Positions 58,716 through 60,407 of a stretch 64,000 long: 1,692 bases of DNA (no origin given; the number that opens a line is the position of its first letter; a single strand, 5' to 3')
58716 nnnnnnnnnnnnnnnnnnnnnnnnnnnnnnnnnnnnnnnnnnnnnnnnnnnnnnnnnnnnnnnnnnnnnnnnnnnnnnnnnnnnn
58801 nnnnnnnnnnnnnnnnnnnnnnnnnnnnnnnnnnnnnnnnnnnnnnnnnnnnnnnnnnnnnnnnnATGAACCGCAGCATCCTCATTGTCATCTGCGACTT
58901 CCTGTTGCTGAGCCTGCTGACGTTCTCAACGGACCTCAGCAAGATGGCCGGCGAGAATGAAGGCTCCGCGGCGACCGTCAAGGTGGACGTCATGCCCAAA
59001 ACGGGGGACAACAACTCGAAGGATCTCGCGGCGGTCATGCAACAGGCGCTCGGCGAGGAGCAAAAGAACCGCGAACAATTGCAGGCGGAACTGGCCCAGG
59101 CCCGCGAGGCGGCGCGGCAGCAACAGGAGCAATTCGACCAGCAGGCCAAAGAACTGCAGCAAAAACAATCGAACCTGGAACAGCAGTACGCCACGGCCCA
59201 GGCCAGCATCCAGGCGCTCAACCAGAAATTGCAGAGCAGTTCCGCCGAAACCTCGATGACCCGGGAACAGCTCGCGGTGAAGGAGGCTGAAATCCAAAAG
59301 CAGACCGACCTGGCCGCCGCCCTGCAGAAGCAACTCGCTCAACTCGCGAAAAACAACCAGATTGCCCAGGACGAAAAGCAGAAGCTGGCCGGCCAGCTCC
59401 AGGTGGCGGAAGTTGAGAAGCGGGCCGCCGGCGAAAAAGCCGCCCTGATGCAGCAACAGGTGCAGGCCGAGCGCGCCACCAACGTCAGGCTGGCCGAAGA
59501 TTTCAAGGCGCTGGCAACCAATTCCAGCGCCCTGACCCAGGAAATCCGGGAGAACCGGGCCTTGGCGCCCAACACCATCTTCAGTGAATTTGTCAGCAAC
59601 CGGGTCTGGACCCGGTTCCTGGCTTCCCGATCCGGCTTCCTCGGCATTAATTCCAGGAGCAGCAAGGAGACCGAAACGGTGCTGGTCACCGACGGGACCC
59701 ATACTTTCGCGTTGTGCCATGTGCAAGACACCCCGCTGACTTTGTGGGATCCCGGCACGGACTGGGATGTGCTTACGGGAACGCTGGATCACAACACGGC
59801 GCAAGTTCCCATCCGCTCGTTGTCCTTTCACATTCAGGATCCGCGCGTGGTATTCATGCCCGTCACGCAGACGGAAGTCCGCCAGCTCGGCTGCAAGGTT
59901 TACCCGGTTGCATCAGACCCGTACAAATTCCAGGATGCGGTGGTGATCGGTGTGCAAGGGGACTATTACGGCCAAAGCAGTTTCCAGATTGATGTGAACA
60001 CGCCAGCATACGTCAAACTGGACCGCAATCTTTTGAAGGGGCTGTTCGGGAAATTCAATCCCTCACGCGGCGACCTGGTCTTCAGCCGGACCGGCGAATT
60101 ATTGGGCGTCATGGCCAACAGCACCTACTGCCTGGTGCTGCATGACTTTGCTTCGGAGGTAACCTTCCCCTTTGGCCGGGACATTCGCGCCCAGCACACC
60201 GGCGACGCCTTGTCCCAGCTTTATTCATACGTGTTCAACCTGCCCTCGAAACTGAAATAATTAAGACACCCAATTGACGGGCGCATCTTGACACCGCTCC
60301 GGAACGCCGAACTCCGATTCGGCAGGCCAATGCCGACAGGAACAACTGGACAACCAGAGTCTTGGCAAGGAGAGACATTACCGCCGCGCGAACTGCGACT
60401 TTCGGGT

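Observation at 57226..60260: Two-gene ExbB/ExbD-like module with giant non-canonical extensions: candidate undescribed ion-driven envelope machine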

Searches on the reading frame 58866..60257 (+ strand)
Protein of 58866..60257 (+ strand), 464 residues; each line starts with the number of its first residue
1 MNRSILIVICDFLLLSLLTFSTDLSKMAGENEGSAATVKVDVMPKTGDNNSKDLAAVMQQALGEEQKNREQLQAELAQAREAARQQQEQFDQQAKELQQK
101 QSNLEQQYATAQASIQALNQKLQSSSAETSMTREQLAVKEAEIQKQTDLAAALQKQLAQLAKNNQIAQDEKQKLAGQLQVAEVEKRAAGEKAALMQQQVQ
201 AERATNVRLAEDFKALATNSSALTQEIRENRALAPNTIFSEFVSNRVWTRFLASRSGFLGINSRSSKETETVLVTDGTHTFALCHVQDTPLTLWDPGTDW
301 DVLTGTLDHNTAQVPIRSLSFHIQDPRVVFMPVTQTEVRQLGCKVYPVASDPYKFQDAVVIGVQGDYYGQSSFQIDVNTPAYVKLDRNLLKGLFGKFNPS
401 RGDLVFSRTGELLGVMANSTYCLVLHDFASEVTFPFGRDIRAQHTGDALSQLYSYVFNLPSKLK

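Call 3: search_protein_families(library=pfam, proteins=[window:58866-60257:+], max_evalue=10)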
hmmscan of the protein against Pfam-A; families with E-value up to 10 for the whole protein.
window:58866-60257:+ (464 aa): 9 families
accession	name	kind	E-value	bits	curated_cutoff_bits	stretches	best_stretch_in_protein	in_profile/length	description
PF05557.18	MAD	-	0.0011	17.9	30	1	51-211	50-218/661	Mitotic checkpoint protein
PF10174.14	Cast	-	0.016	13.9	29.1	1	48-199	430-581/766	RIM-binding protein of the cytomatrix active zone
PF06932.16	DUF1283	-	0.14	12.8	25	1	75-126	9-60/83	Protein of unknown function (DUF1283)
PF19745.5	FUT8_N_cat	-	2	7.5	27.6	1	7-199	13-176/499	Alpha-(1,6)-fucosyltransferase N- and catalytic domains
PF03153.18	TFIIA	-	2.8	8.3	36.2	1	40-206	149-300/415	Transcription factor IIA, alpha/beta subunit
PF08192.17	Peptidase_S64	-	5.4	5.8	23.6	1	64-231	27-193/692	Peptidase family S64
PF06818.20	Fez1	-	6.3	7.7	34.4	0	52-93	121-162/199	Fez1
PF13166.12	AAA_13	-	7.8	5.5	36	0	64-191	325-457/713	AAA domain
PF04991.19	LicD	-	8.1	6.9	22.6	1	29-131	86-183/227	LicD family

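Call 4: search_protein_families(library=ncbifam, proteins=[window:58866-60257:+], max_evalue=10)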
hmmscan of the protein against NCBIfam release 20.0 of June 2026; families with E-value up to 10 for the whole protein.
window:58866-60257:+ (464 aa): 25 families
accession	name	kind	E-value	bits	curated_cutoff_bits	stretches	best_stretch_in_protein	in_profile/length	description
TIGR02168.1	SMC_prok_B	equivalog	0.00021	19.2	567.35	1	59-229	252-425/1181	chromosome segregation protein SMC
TIGR02169.1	SMC_prok_A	equivalog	0.0034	15.1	729.4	1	60-229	312-481/1165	chromosome segregation protein SMC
NF038350.1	taxis_HmpF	equivalog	0.0046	15.4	200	1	59-203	140-287/553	pilus motility taxis protein HmpF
NF007065.0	PRK09510.1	equivalog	0.031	13.3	213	1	56-208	86-245/387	cell envelope integrity protein TolA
NF051443.1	NheC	equivalog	0.033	13.5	420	1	65-194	139-272/352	non-hemolytic enterotoxin subunit C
NF047351.1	lipase_YSIRK_Sa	exception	0.16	10.2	650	1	59-199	64-301/704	YSIRK-targeted triacylglycerol lipase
NF047594.1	LIC10707_fam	equivalog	0.18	10.8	380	1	69-263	174-359/406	LIC10707 family hydrolase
NF002572.0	PRK02224.1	equivalog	0.24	9.6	1087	1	60-233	275-448/888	DNA double-strand break repair ATPase Rad50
TIGR02680.1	TIGR02680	hypoth_equivalog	0.33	8.6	462.85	1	41-238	310-516/1356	TIGR02680 family protein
NF045487.1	ASRP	equivalog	0.41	9.2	300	1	65-204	143-274/593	archaea-specific SMC-related protein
NF033930.1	pneumo_PspA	exception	0.81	8.3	850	1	31-222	141-327/659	pneumococcal surface protein A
NF041034.1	Rad50_Sulf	equivalog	1.4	6.7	1000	1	65-227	473-634/872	DNA double-strand break repair ATPase Rad50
NF008438.0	PRK11281.1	equivalog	1.6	6.4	991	1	58-216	49-224/1113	mechanosensitive channel MscK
TIGR03319.1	RNase_Y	equivalog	1.7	7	454.35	1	52-222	28-196/514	ribonuclease Y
TIGR01069.2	mutS2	equivalog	2.8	6.1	400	1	60-198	523-654/790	endonuclease MutS2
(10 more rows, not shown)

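Call 5: search_protein_families(library=padloc, proteins=[window:58866-60257:+], max_evalue=10)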
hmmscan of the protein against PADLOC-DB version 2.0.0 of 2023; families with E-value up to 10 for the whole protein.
window:58866-60257:+ (464 aa): 30 families (the best 25 are shown)
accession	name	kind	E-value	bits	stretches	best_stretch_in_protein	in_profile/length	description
PDLC00551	JetC2|JetC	-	0.0058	12.5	1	59-200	887-1032/1365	DUF3584 domain; MukB-like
PDLC00580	JetC3|JetC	-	0.0065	12.7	1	63-223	241-401/1068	DUF3584 domain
PDLC00581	JetC3|JetC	-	0.0065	12.3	1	49-228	416-601/1473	DUF3584 domain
PDLC02756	PbeC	-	0.014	12.3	1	65-230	201-363/643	PbeC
PDLC03859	LmuB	-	0.016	12.4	1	70-178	356-486/611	-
PDLC00582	JetC3|JetC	-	0.017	10.9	1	51-229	377-553/1472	DUF3584 domain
PDLC03576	REase_II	-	0.023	12.2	1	82-125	133-176/281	Type II restriction enzyme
PDLC00647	ZorA3|ZorA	-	0.03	10.8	1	40-232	323-512/780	MotA/ExbB/TolQ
PDLC03868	LmuB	-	0.053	9.8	1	56-225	255-778/1035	-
PDLC03865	LmuB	-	0.066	9.3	1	49-227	537-719/1007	-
PDLC00553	JetC2|JetC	-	0.085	8.7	1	60-225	345-1064/1361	DUF3584 domain; MukB-like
PDLC02667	DndD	-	0.087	9.6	1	66-217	201-352/657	DndD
PDLC02730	PbeC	-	0.096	9.4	1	48-175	371-497/651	PbeC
PDLC00505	JetC1|JetC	-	0.12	8.3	1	60-189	670-794/1118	DUF3584 domain; MukB-like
PDLC03863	LmuB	-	0.35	7.5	1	64-190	329-450/610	-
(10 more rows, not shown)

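Call 7: find_homologous_proteins(query=window:58866-60257:+)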
Query window:58866-60257:+ (464 aa): 2283 proteins with E <= 0.001 among 8000 candidates; the best 120 are listed.
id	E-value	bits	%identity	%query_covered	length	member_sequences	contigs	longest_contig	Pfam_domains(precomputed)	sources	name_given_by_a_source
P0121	1.3e-267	906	89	100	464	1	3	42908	-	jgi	jgi:hypothetical protein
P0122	9.6e-265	896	88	100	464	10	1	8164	-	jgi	jgi:hypothetical protein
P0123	2.3e-263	892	89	100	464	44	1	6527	-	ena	-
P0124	8.3e-263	890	88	100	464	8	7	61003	-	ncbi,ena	ncbi:MAG: hypothetical protein ACLP2Y_12085 [Limisphaerales bacterium]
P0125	2.7e-258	875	85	100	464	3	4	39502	-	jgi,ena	jgi:hypothetical protein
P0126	5.5e-256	867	85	100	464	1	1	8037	-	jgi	-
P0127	3.1e-252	855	85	100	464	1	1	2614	-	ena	-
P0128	1.3e-246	837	83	100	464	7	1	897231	-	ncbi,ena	-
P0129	1.3e-241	820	83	100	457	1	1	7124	-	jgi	jgi:hypothetical protein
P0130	7.9e-240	814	83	100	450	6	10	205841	-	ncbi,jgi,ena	ncbi:MAG: hypothetical protein ABSC89_08810 [Verrucomicrobiota bacterium]|jgi:predicted nucleic acid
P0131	2.3e-239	813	82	100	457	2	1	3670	-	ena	-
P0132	7.0e-238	808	82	100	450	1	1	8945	-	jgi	jgi:predicted nucleic acid-binding Zn-ribbon protein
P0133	1.0e-237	807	80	100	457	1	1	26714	-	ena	-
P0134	1.3e-237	807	82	100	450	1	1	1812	-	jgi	jgi:predicted nucleic acid-binding Zn-ribbon protein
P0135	1.6e-234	797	81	100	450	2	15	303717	-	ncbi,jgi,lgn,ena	ncbi:MAG: hypothetical protein ABSH11_07750 [Verrucomicrobiota bacterium]|jgi:hypothetical protein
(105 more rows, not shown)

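Call 13: search_solved_structures(query=A2, max_evalue=10, show_alignments=2)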
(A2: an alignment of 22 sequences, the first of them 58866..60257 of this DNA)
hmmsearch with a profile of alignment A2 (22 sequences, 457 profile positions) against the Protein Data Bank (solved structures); distinct sequences matched with E-value up to 10: 31.
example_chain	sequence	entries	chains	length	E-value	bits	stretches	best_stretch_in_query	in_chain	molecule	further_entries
4ilo_A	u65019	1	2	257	0.013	17.8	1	95-225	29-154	CT398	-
6yrl_A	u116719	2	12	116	0.037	16.2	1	68-153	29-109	Centriole protein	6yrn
3mq7_A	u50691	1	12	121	0.13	14.5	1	50-129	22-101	Bone marrow stromal antigen 2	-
6snz_A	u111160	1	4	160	0.14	14.3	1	59-174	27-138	Prelamin-A/C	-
3mqb_A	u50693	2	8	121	0.14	14.3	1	51-129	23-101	Bone marrow stromal antigen 2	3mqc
9smn_A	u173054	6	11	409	0.21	13.7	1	134-217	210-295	BRCA1-A complex subunit Abraxas 1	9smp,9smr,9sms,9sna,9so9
2xg7_A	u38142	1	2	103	0.24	13.5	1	51-128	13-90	BONE MARROW STROMAL ANTIGEN 2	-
9sqy_D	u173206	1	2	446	0.25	13.5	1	134-217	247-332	BRCA1-A complex subunit Abraxas 1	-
4cgc_A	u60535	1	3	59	0.4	12.8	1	118-162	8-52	ECHINODERM MICROTUBULE-ASSOCIATED PROTEIN-LIKE 4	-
3nwh_A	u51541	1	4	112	0.55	12.4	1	51-128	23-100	Bone marrow stromal antigen 2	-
9azq_H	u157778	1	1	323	0.88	11.7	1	45-169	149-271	Inverted formin-2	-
7d9n_A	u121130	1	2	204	1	11.5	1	59-174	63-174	Lamin-A/C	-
8qbv_A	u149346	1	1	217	1.4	11.1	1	50-176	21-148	Membrane-associated protein Vipp1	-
8qbr_A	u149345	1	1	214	1.4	11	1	50-177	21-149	Membrane-associated protein Vipp1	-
6pz8_A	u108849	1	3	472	1.7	10.8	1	48-161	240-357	S protein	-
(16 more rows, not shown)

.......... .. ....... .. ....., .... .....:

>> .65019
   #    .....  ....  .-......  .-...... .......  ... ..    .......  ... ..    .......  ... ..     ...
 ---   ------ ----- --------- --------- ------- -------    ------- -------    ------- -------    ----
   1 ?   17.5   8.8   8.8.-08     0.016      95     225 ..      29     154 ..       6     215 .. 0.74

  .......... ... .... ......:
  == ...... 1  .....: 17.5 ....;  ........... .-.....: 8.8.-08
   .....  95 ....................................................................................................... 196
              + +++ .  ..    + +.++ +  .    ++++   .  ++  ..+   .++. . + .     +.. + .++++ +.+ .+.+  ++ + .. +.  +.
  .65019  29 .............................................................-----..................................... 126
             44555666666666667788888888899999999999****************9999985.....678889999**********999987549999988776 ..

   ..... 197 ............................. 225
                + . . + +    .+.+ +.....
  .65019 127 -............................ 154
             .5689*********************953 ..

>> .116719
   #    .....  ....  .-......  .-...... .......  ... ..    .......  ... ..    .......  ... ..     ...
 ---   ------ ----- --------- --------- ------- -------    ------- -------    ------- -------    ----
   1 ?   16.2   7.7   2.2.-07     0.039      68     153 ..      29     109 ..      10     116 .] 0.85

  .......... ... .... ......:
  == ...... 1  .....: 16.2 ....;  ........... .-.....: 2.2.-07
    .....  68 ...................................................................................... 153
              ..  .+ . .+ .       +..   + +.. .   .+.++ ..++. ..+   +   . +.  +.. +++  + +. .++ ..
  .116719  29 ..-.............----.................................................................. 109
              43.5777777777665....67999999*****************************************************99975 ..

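Call 63: find_homologous_proteins(query=A4)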
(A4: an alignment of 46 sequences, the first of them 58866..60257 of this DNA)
Query A4 (46 sequences) (464 aa, profile of the alignment): 2233 proteins with E <= 0.001 among 8000 candidates; the best 120 are listed.
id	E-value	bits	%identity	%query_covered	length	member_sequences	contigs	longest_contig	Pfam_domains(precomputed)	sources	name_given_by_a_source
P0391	5.1e-241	819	61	100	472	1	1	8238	-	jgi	jgi:hypothetical protein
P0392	8.3e-241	818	55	100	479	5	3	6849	-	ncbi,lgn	-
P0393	1.4e-240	817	54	100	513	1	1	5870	-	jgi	jgi:hypothetical protein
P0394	2.9e-240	816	62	100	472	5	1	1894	-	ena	-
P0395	4.0e-239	813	57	100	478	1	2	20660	-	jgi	jgi:hypothetical protein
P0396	4.5e-239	812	58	100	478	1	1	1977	-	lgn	-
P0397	4.7e-239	812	61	100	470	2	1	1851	-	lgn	-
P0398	5.5e-239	812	57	100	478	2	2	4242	PF24161.2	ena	-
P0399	2.3e-238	810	58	100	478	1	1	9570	-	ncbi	-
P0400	2.6e-238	810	58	100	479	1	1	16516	-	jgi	jgi:hypothetical protein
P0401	4.3e-238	809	57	100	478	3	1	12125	-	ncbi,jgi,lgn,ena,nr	ncbi:MAG TPA: hypothetical protein VFE51_03270 [Verrucomicrobiae bacterium]|nr:hypothetical protein 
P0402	6.9e-238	808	56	100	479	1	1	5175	-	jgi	jgi:hypothetical protein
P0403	1.1e-237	808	57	100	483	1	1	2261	-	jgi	jgi:hypothetical protein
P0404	1.3e-237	808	58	100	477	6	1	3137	-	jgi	jgi:hypothetical protein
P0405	1.4e-237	807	56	100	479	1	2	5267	-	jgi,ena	jgi:hypothetical protein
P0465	2.2e-234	797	46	100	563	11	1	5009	-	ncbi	-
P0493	4.8e-233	793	51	100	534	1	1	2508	PF19220.7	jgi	jgi:hypothetical protein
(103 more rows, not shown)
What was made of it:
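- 58866..60260 (+): Gene 2, 464 aa. A bitopic (N-in) membrane protein and the putative 'B' (inner, dimeric) subunit. At least 2,283 homologues (calls 7, 63).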

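Call 65: search_protein_families(library=pfam, proteins=[P0398, P0493, P0465], max_evalue=0.1)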
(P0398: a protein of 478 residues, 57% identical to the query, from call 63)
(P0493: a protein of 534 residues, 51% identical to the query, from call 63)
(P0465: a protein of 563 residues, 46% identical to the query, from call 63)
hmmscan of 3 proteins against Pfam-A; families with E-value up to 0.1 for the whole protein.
P0398 (478 aa): 3 families
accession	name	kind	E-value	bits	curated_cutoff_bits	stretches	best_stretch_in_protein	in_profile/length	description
PF06818.20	Fez1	-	0.0095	16.9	34.4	1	69-227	6-157/199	Fez1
PF25450.1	Rab11-FIP3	-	0.022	15.5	31.9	0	161-229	51-119/125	Rab11-FIP3-like domain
PF01496.24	V_ATPase_I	-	0.065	11.6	30.7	1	96-223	22-150/815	V-type ATPase 116kDa subunit family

P0493 (534 aa): 2 families
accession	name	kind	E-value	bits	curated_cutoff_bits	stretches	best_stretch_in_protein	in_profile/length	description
PF19220.6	Rod_CreS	-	0.00069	19.2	100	1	83-300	10-224/359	Crescentin, rod domain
PF25450.1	Rab11-FIP3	-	0.047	14.4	31.9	0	215-284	50-119/125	Rab11-FIP3-like domain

P0465 (563 aa): 0 families

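Call 71: predict_structure(alignment_id=A5)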
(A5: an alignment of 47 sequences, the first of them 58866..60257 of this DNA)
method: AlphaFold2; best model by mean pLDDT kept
length: 464 residues; sequences in the alignment: 47
mean_pLDDT: 76.5   pTM: 0.52
mean pLDDT of the five models: 76.5, 74.8, 72.6, 71.9, 71.8
residues with pLDDT >= 90: 135; 70-90: 201; 50-70: 97; < 50: 31
segments of 3 or more residues with pLDDT < 50: 23-52
pLDDT, mean of each block of 10 residues (from residue 1): 69 70 45 30 34 59 70 68 66 69 71 70 56 62 72 73 75 74 73 77 73 60 60 85 92 80 86 93 92 84 94 95 94 95 92 82 84 86 85 69 91 92 91 90 89 92 88
secondary structure, 60 per line:
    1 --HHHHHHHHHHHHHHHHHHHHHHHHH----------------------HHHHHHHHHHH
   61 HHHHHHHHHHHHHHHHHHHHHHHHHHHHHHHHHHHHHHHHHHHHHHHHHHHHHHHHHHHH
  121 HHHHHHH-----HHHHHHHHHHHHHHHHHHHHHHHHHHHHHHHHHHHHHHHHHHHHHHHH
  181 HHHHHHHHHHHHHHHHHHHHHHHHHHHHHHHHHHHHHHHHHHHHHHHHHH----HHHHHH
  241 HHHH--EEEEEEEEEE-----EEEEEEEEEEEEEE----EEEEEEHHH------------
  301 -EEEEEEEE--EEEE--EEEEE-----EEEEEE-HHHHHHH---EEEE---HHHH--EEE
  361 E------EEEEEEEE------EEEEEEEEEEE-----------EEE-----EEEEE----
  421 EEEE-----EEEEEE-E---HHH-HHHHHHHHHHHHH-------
elements in order: H3-27 H50-127 H133-230 H235-244 E247-256 E262-275 E280-285 E302-309 E312-315 E318-322 E328-333 H335-341 E345-348 H352-355 E358-361 E368-375 E382-392 E404-406 E412-416 E421-424 E430-435 H445-457
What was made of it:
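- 58932..59012 (+): Gene 2 variable, disordered linker (aa 23-49). It contains the non-conserved '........'. pLDDT below 50 (call 71).
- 59013..59555 (+): Gene 2 helical rod (aa 50-230), a Q/A/E/L/K-rich coiled-coil-type segment about 27 nm long if extended. AF2 helices at 50-127 and 133-230 (call 71).
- On HtrA/Deg (S1C) serine proteases: The protein ends about 25 residues after the protease fold (call 71).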

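Call 74: fold_search(model_id=the predicted structure, library=pdb)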
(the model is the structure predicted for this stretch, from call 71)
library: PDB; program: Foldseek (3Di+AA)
matches with E <= 10: 469; with E <= 0.001: 19
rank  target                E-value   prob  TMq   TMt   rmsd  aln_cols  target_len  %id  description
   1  5ila_B                4.9e-07  1.00  0.24  0.46  10.9       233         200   13  Deg9 protease domain (released 2017-03-08)
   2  5il9_A                2.4e-06  1.00  0.24  0.24   6.5       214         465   14  Crystal structure of Deg9 (released 2017-03-08)
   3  4fln_A                2.8e-06  1.00  0.25  0.25   6.3       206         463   13  Crystal structure of plant protease Deg2 (released 2012-09-19)
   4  3qo6_B                3.1e-06  1.00  0.25  0.33  11.7       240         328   14  Crystal structure analysis of the plant protease Deg1 (released 2011-05-04)
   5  3mh5_B                7.9e-06  1.00  0.25  0.48   5.7       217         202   10  HtrA proteases are activated by a conserved mechanism that can be triggered by distinct molecular cues (released 2010-06-30)
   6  5ilb_B                1.0e-05  1.00  0.25  0.25   6.3       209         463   12  Crystal structure of protease domain of Deg2 linked with the PDZ domain of Deg9 (released 2017-03-08)
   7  5ilb_A                1.7e-05  1.00  0.26  0.26   6.1       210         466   12  Crystal structure of protease domain of Deg2 linked with the PDZ domain of Deg9 (released 2017-03-08)
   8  4fln_B                2.2e-05  1.00  0.25  0.25   6.1       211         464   12  Crystal structure of plant protease Deg2 (released 2012-09-19)
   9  4rqy_B                2.2e-05  1.00  0.25  0.36  11.5       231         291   15  RE-REFINED STRUCTURE OF 1TE0 - STRUCTURAL ANALYSIS of DEGS, A STRESS SENSOR OF THE BACTERIAL PERIPLASM (released 2015-03-11)
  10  3pv3_A                6.3e-05  1.00  0.25  0.29   6.6       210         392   13  Structure of Legionella fallonii DegQ (S193A variant) (released 2011-06-15)
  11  3num                  6.3e-05  1.00  0.23  0.48  11.1       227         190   12  Substrate induced remodeling of the active site regulates HtrA1 activity (released 2011-02-23)
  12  3nwu_A                1.1e-04  1.00  0.25  0.52   5.7       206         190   11  Substrate induced remodeling of the active site regulates HtrA1 activity (released 2011-02-23)
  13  3lgv_D                1.3e-04  1.00  0.25  0.49   6.4       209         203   11  H198P mutant of the DegS-deltaPDZ protease (released 2010-08-25)
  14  3tjn_D                1.4e-04  1.00  0.26  0.54   5.9       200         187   11  HtrA1 catalytic domain, apo form (released 2012-05-16)
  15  8se8_Q                2.3e-04  1.00  0.24  0.49   6.2       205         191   10  HTRA-1 PD/SA bound to CKP 1G10 (released 2024-07-03)
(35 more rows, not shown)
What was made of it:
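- On ExbD/TolR (Pfam PF02472): The periplasmic part is a rod plus an HtrA fold (calls 71, 74).
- On MotB / OmpA-like stator anchor: The C-terminal fold is HtrA-like (call 74).
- On HtrA/Deg (S1C) serine proteases: The query model has pLDDT 85-95 in this domain (calls 71, 74).
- Checked: Gene 2 has a long helical Q/A/E/K-rich segment at aa 50-230 and a beta-rich C-terminal domain with an HtrA/trypsin-type fold (calls 71, 74).
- HtrA fold: call 74.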
